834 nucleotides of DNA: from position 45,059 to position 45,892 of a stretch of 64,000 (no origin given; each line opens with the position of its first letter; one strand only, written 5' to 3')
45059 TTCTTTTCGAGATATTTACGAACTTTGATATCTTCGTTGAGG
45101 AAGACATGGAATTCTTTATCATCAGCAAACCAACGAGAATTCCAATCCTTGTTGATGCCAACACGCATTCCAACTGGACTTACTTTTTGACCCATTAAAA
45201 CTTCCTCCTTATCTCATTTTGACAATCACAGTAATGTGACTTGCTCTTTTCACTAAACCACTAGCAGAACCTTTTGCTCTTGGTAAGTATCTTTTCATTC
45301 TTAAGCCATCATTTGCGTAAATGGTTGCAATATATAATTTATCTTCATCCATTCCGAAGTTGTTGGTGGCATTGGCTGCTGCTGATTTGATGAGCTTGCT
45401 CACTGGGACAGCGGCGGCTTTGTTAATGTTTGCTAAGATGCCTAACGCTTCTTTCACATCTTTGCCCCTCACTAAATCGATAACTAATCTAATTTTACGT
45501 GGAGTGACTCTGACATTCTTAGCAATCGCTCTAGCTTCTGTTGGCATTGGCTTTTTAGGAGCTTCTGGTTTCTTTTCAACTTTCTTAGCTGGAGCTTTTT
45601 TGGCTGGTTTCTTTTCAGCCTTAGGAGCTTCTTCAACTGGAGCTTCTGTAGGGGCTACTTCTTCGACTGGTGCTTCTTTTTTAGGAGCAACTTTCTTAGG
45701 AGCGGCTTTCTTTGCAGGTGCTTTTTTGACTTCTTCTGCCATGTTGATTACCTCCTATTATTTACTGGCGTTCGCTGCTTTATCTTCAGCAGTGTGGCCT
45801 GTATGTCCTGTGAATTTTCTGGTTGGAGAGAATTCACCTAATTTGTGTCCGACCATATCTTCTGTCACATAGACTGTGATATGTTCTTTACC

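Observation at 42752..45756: Near-identical 61-nt segment duplicated at the 5' ends of rplE (L5) and rplV (L22), giving both an Ala/Lys/Pro-rich N-terminal extension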

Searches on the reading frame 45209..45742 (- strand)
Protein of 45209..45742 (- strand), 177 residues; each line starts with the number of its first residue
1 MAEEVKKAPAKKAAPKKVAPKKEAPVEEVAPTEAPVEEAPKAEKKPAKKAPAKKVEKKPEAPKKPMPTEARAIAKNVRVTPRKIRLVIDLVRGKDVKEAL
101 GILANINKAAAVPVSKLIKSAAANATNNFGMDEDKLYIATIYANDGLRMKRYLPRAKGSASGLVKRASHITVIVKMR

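Call 10: search_protein_families(library=pfam, proteins=[window:45209-45742:-])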
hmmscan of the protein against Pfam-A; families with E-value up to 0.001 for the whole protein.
window:45209-45742:- (177 aa): 1 family
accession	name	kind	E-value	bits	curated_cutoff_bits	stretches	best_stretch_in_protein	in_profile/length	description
PF00237.24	Ribosomal_L22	-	2.7e-34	117.9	28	1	72-175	1-104/104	Ribosomal protein L22p/L17e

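Call 11: search_protein_families(library=ncbifam, proteins=[window:45209-45742:-])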
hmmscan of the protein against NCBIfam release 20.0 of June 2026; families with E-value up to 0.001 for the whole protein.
window:45209-45742:- (177 aa): 4 families
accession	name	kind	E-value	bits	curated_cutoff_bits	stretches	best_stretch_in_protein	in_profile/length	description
TIGR01044.1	rplV_bact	equivalog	1.3e-34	118.6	73.65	1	72-174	1-103/103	50S ribosomal protein L22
NF008917.0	PRK12279.1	equivalog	5.5e-32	111.2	526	1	69-174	2-108/311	50S ribosomal protein L22/unknown domain fusion protein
NF003260.0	PRK04223.1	equivalog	4.5e-15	55.9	137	1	110-175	86-150/154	50S ribosomal protein L22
TIGR01038.1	uL22_arch_euk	equivalog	1.3e-14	54.4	79.85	1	110-175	82-146/148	50S ribosomal protein L22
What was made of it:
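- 45209..45742 (-): rplV, uL22, 177 aa: disordered N-terminal tail of about residues 1-68 (45539-45742) followed by the canonical L22 core. Pfam PF00237 on residues 72-175 and TIGR01044 (calls 10, 11).
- On uL22 (Ribosomal_L22, PF00237 / TIGR01044): TIGR01044: 118.6 bits (cut-off 73.65) (calls 10, 11).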

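Call 12: find_homologous_proteins(query=window:45209-45742:-)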
Query window:45209-45742:- (177 aa): 3032 proteins with E <= 0.001 among 8000 candidates; the best 120 are listed.
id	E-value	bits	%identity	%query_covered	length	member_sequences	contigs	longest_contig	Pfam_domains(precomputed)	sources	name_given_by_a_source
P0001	1.3e-98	345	100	100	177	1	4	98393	PF00237.25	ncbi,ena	-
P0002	1.2e-94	333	97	100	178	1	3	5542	PF00237.25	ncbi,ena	-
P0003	3.3e-89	315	93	100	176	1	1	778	PF00237.25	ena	-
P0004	2.0e-87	309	88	100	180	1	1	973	PF00237.25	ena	-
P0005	4.0e-87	308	91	100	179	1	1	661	PF00237.25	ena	-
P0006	7.0e-87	307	88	100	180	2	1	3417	PF00237.25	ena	-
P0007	7.1e-87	307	84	100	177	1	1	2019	PF00237.25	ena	-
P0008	1.8e-86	306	91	100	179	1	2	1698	PF00237.25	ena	-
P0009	3.9e-86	305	84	100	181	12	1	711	PF00237.25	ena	-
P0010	1.4e-85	303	87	100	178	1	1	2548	PF00237.25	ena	-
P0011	1.8e-85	303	85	100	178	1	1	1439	PF00237.25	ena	-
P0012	4.9e-85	301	88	100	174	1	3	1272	PF00237.25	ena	-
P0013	5.1e-85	301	98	65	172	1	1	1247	PF00237.25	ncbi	-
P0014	6.4e-85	301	87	100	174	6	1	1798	PF00237.25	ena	-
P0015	7.0e-85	301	85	100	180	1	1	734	PF00237.25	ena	-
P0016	7.5e-85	301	87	100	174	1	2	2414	PF00237.25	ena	-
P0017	8.8e-85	300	88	100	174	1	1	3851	PF00237.25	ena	-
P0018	1.1e-84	300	85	100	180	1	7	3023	PF00237.25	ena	-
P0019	3.4e-84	299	88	99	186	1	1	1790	PF00237.25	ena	-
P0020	4.9e-84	298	92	77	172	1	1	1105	PF00237.25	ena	-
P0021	2.0e-83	296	86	100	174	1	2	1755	PF00237.25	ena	-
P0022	2.2e-83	296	98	65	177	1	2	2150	PF00237.25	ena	-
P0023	3.4e-82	292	82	100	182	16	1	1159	PF00237.25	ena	-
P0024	5.2e-82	291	98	65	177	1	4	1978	PF00237.25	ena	-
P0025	5.7e-81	288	98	65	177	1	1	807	PF00237.25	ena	-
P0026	5.7e-76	272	96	63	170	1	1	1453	PF00237.25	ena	-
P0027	1.5e-74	267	90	65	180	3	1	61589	PF00237.25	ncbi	-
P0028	5.5e-74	265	80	100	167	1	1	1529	PF00237.25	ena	-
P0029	2.2e-72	260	81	90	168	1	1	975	PF00237.25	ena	-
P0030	3.6e-71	256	74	86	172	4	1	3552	PF00237.25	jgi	-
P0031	2.3e-70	254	81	89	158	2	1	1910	PF00237.25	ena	-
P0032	2.8e-70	253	84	81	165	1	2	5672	PF00237.25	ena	-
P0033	3.2e-70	253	89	66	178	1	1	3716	PF00237.25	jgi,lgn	-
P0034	4.2e-70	253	83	85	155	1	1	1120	PF00237.25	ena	-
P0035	5.8e-70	252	87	63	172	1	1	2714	PF00237.25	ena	-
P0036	6.0e-70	252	87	64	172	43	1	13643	PF00237.25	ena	-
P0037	6.7e-70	252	86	82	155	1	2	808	PF00237.25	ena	-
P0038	7.5e-70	252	88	63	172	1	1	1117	PF00237.25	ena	-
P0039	7.7e-70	252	80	89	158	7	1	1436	PF00237.25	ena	-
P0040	7.7e-70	252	88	63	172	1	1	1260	PF00237.25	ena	-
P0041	1.0e-69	252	88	63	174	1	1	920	PF00237.25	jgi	jgi:large subunit ribosomal protein L22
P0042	1.3e-69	251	89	63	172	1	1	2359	PF00237.25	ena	-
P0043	1.3e-69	251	88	65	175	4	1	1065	PF00237.25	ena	-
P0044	1.5e-69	251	85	84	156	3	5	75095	PF00237.25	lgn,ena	-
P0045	1.6e-69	251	87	63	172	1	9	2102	PF00237.25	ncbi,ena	-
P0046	2.3e-69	250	90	65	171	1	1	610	PF00237.25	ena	-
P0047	2.4e-69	250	83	85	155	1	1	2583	PF00237.25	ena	-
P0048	2.4e-69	250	90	65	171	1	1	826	PF00237.25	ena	-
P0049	3.1e-69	250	88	65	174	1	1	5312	PF00237.25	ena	-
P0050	3.3e-69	250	74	88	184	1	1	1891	PF00237.25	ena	-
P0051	3.5e-69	250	87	65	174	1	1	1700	PF00237.25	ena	-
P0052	4.0e-69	250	87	65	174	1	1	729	PF00237.25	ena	-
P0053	4.0e-69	250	89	63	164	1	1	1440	PF00237.25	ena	-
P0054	4.3e-69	250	87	63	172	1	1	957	PF00237.25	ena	-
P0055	4.5e-69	249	86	65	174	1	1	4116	PF00237.25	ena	-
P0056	4.6e-69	249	82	89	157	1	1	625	PF00237.25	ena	-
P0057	5.1e-69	249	88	65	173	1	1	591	PF00237.25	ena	-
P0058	5.3e-69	249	89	63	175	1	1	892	PF00237.25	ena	-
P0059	7.1e-69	249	75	91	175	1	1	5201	PF00237.25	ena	-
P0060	1.0e-68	248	88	63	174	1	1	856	PF00237.25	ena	-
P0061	1.0e-68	248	75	91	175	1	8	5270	PF00237.25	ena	-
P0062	1.1e-68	248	88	63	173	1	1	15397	PF00237.25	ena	-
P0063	1.2e-68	248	81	64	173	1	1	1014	PF00237.25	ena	-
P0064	1.2e-68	248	88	65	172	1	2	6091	PF00237.25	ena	-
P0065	1.3e-68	248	87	63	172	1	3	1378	PF00237.25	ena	-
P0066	1.6e-68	248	92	68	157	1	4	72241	PF00237.25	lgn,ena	-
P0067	1.7e-68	248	87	66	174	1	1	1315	PF00237.25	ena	-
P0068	1.8e-68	248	87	63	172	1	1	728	PF00237.25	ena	-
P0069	1.8e-68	247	87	63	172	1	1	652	PF00237.25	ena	-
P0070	1.9e-68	247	89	63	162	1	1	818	PF00237.25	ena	-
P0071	2.2e-68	247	74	91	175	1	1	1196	PF00237.25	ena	-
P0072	2.2e-68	247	75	91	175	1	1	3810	PF00237.25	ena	-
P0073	2.2e-68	247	80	86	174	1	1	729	PF00237.25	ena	-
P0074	3.1e-68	247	76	85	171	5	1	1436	PF00237.25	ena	-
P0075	3.1e-68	247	88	65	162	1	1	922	PF00237.25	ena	-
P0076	3.2e-68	247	75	86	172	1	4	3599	PF00237.25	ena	-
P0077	3.7e-68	247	88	65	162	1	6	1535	PF00237.25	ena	-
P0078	3.7e-68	247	88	63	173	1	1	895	PF00237.25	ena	-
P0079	3.7e-68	247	87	65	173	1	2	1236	PF00237.25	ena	-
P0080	3.7e-68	246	94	71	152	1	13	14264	PF00237.25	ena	-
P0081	3.9e-68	246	87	63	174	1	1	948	PF00237.25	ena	-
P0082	4.3e-68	246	88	63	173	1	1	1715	PF00237.25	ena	-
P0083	4.4e-68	246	84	84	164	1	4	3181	PF00237.25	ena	-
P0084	4.5e-68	246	84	64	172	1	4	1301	PF00237.25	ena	-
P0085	4.6e-68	246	87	66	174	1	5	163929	PF00237.25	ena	-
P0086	4.7e-68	246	87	63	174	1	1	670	PF00237.25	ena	-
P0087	4.7e-68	246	88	65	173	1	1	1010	PF00237.25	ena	-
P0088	5.2e-68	246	81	89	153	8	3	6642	PF00237.25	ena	-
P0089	5.3e-68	246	81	64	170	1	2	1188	PF00237.25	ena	-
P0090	6.0e-68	246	88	63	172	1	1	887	PF00237.25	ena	-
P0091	6.4e-68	246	82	84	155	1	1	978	PF00237.25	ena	-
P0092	7.4e-68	246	86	66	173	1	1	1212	PF00237.25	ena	-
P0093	8.0e-68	245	87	65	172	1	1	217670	PF00237.25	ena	-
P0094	8.1e-68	245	93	71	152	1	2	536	PF00237.25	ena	-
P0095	8.6e-68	245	88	62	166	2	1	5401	PF00237.25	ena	-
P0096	8.9e-68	245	74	86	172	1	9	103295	PF00237.25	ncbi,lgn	-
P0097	9.1e-68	245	73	100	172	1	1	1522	PF00237.25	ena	-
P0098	9.6e-68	245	90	63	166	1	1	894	PF00237.25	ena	-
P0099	9.6e-68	245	80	89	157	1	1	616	PF00237.25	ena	-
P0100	9.7e-68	245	86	65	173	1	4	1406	PF00237.25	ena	-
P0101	9.8e-68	245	88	66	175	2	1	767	PF00237.25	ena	-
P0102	1.0e-67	245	88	66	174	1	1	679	PF00237.25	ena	-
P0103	1.1e-67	245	79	81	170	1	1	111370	PF00237.25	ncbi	-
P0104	1.2e-67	245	87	63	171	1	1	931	PF00237.25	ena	-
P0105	1.2e-67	245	86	66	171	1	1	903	PF00237.25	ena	-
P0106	1.3e-67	245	84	66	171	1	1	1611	PF00237.25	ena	-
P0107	1.5e-67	245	88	66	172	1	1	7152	PF00237.25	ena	-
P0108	1.5e-67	245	80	89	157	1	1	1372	PF00237.25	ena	-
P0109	1.5e-67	245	89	66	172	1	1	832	PF00237.25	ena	-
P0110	1.5e-67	244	89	63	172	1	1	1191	PF00237.25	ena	-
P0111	1.6e-67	244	75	86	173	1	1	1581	PF00237.25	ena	-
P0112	1.6e-67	244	80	88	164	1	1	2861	PF00237.25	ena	-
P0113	1.7e-67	244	87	63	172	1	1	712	PF00237.25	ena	-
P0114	1.7e-67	244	80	89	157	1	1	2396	PF00237.25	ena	-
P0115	1.8e-67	244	88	63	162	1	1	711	PF00237.25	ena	-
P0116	1.9e-67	244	74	86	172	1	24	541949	PF00237.25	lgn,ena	-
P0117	1.9e-67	244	80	85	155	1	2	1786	PF00237.25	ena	-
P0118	2.0e-67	244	86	65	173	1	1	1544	PF00237.25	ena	-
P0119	2.3e-67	244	83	66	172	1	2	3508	PF00237.25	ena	-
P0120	2.3e-67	244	90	67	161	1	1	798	PF00237.25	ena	-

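Call 14: find_related_loci(query=window:45209-45742:-, collection=genome_contigs, flank=6000)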
Query window:45209-45742:- (177 aa) in genome_contigs; peptide patterns used: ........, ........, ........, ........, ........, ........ (x = any residue, [..] = any of these).
600 stretches matched a pattern (row limit reached: there are more); 144 encode a relative of the query (tblastn E <= 1e-3); the best 80 are kept; 80 distinct loci.
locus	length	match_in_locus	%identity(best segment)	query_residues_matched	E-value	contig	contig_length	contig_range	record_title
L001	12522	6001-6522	72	1-177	3e-70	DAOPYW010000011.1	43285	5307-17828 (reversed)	MAG TPA_asm: Bacilli bacterium isolate AMR_MDS_1304 NODE_746_length_43285_cov_10.001226, whole genome shotgun sequence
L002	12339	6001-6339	92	65-177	2e-67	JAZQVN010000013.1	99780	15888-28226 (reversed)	MAG: Bacilli bacterium isolate T1900045170_TC20190164.MAGScoT_cleanbin_000006 SGB_5178_k141_3607567, whole genome shotgu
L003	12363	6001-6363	83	57-177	4e-65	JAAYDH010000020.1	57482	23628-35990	MAG: Erysipelotrichaceae bacterium isolate AS06rmzACSIP_540 21232_AS06, whole genome shotgun sequence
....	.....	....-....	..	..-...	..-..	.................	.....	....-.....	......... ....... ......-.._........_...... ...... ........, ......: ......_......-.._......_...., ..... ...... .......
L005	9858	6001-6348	84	62-177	2e-64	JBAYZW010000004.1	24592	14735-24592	MAG: Bacilli bacterium isolate SO_2017_CLC_66 scaffold_2479_c1_PH3_2017, whole genome shotgun sequence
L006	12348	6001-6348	88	62-177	3e-64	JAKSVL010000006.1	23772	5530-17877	MAG: Bacilli bacterium isolate Horse_feces358 MAG358_6, whole genome shotgun sequence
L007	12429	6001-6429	74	26-177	5e-64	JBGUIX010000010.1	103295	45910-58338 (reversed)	MAG: Bacilli bacterium isolate ruminal_MAG_317 ruminal_MAG_317_contig_0010, whole genome shotgun sequence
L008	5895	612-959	85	62-177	6e-64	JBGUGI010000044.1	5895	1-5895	MAG: Bacilli bacterium isolate ruminal_MAG_378 ruminal_MAG_378_contig_0044, whole genome shotgun sequence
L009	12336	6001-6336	90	66-177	1e-63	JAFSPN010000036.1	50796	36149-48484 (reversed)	MAG: Bacilli bacterium isolate RGIG3356 Goat_Reticulum-6__c293630, whole genome shotgun sequence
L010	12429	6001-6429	74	26-177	9e-64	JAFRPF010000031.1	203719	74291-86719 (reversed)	MAG: Bacilli bacterium isolate RGIG2675 Goat_Omasum-3__c280389, whole genome shotgun sequence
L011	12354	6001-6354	85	60-177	6e-64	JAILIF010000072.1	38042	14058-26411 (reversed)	MAG: Bacilli bacterium isolate RUI143 k141_8677811_flag=0_multi=29.9384_len=38042, whole genome shotgun sequence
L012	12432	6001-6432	77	27-177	3e-63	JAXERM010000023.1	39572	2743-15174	MAG: Bacilli bacterium isolate SUG2489 k141_365527, whole genome shotgun sequence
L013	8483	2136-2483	87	62-177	2e-63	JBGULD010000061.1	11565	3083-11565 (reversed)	MAG: Bacilli bacterium isolate ruminal_MAG_265 ruminal_MAG_265_contig_0062, whole genome shotgun sequence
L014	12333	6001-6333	88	67-177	2e-63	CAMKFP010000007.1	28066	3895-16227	MAG: uncultured Bacillales bacterium isolate SRR12081297_bin.41_metaWRAP_v1.3_MAG genome assembly, contig: ERZ12289777.2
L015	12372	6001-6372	81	53-177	4e-63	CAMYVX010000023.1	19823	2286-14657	MAG TPA_asm: uncultured Bacillales bacterium isolate SRR10912535_bin.26_metaWRAP_v1.3_MAG genome assembly, contig: ERZ14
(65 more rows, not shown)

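Call 21: find_encoding_contigs(protein=P0002, flank=5000, max_places=4)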
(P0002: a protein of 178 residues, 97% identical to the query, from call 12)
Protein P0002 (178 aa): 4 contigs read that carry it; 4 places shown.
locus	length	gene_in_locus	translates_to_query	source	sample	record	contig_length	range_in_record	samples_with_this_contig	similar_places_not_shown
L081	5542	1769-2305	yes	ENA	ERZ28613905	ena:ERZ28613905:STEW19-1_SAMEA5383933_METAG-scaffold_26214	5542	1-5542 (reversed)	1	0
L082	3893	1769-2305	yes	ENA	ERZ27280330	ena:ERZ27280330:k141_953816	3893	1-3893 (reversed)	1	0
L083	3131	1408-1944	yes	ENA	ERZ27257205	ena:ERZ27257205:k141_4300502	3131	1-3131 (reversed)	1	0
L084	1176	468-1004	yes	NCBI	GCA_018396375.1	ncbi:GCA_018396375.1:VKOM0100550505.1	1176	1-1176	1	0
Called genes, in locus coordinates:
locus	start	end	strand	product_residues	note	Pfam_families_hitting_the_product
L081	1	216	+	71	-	?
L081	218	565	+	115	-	PF00276:Ribosomal_L23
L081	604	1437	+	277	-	PF00181:Ribosomal_L2_N, PF03947:Ribosomal_L2_C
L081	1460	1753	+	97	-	PF00203:Ribosomal_S19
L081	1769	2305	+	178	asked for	PF00237:Ribosomal_L22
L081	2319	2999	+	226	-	PF05316:VAR1 (faint), PF07650:KH_2, PF00189:Ribosomal_S3_C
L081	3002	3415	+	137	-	PF00252:Ribosomal_L16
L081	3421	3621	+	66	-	PF00831:Ribosomal_L29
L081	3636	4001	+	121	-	PF00366:Ribosomal_S17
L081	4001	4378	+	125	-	PF00238:Ribosomal_L14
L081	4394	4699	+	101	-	PF00467:KOW, PF17136:ribosomal_L24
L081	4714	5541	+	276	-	?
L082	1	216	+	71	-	?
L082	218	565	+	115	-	PF00276:Ribosomal_L23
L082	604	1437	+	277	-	PF00181:Ribosomal_L2_N, PF03947:Ribosomal_L2_C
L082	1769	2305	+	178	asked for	PF00237:Ribosomal_L22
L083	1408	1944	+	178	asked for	PF00237:Ribosomal_L22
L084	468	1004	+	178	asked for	PF00237:Ribosomal_L22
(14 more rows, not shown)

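Call 23: find_encoding_contigs(protein=P0001, flank=5000, max_places=6)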
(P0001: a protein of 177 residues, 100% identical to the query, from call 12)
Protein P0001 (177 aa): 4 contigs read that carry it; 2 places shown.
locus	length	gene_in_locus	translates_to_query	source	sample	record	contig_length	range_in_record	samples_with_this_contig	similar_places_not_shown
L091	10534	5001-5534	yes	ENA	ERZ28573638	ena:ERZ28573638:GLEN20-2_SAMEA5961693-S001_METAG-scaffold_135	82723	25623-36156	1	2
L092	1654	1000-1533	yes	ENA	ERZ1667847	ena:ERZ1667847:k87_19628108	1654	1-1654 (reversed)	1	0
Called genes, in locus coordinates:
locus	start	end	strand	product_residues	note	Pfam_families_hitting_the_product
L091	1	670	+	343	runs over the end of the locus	PF02547:Queuosine_synth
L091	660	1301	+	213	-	PF02677:QueH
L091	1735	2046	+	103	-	PF00338:Ribosomal_S10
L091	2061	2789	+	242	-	PF00297:Ribosomal_L3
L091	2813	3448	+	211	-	PF00573:Ribosomal_L4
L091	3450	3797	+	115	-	PF00276:Ribosomal_L23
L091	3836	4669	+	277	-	PF00181:Ribosomal_L2_N, PF03947:Ribosomal_L2_C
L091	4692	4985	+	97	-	PF00203:Ribosomal_S19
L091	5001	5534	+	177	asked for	PF00237:Ribosomal_L22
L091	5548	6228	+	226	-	PF05316:VAR1 (faint), PF07650:KH_2, PF00189:Ribosomal_S3_C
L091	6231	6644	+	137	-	PF00252:Ribosomal_L16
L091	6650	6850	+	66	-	PF00831:Ribosomal_L29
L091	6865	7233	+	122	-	PF00366:Ribosomal_S17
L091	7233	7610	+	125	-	PF00238:Ribosomal_L14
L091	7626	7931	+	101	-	PF00467:KOW, PF17136:ribosomal_L24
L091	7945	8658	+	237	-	PF00281:Ribosomal_L5, PF00673:Ribosomal_L5_C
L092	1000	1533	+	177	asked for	PF00237:Ribosomal_L22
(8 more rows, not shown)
